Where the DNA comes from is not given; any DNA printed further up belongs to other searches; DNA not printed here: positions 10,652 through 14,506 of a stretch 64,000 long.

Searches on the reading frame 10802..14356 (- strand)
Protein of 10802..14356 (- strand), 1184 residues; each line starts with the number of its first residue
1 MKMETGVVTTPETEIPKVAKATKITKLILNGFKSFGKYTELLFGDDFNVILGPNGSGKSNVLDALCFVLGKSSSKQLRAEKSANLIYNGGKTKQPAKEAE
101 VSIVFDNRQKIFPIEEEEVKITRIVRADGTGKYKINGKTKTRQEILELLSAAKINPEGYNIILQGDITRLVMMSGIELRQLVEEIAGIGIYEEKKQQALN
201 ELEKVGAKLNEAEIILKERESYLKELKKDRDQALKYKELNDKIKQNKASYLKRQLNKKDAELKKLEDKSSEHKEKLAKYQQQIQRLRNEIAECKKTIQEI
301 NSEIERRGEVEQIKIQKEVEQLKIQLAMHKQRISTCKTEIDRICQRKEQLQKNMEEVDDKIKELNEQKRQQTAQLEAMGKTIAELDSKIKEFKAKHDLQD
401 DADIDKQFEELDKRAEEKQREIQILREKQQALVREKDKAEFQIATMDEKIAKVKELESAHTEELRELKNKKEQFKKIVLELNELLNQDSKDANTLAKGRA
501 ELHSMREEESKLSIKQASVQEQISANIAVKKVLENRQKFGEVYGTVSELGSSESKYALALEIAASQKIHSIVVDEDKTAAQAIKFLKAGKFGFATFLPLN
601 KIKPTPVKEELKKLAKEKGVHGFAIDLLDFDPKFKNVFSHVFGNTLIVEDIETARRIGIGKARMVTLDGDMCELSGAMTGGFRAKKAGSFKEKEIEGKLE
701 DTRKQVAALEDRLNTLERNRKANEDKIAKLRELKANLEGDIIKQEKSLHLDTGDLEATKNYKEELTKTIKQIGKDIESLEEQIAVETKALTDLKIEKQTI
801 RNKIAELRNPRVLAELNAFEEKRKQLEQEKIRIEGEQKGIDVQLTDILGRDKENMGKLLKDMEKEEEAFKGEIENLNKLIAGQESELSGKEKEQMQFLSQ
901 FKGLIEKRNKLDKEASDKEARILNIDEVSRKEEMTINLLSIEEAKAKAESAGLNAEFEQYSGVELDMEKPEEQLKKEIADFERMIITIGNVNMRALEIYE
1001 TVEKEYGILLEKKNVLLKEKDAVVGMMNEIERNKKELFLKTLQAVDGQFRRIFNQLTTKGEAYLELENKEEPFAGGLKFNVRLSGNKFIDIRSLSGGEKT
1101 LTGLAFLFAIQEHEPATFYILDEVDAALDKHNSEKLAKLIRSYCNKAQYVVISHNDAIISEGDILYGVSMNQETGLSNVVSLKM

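Call 13: search_protein_families(library=pfam, proteins=[window:10802-14356:-])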
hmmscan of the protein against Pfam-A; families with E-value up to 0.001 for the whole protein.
window:10802-14356:- (1184 aa): 6 families
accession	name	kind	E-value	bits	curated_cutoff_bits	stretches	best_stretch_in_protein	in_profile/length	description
PF02463.25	SMC_N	-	2.2e-53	181.4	40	1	24-1173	2-216/220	RecF/RecN/SMC N terminal domain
PF06470.18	SMC_hinge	-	9.7e-28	97.3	22.5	1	542-657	4-115/116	SMC proteins Flexible Hinge Domain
PF13476.12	AAA_23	-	9.9e-12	46.3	27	1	26-287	1-197/201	AAA domain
PF13304.12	AAA_21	-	2.3e-11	44.8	27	1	47-108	1-68/304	AAA domain, putative AbiEii toxin, Type IV TA system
PF13175.12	AAA_15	-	8.5e-10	39.2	32.1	1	23-362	2-261/374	AAA ATPase domain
PF13555.12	AAA_29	-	9.3e-05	22.5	27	1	47-73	24-50/61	P-loop containing region of AAA domain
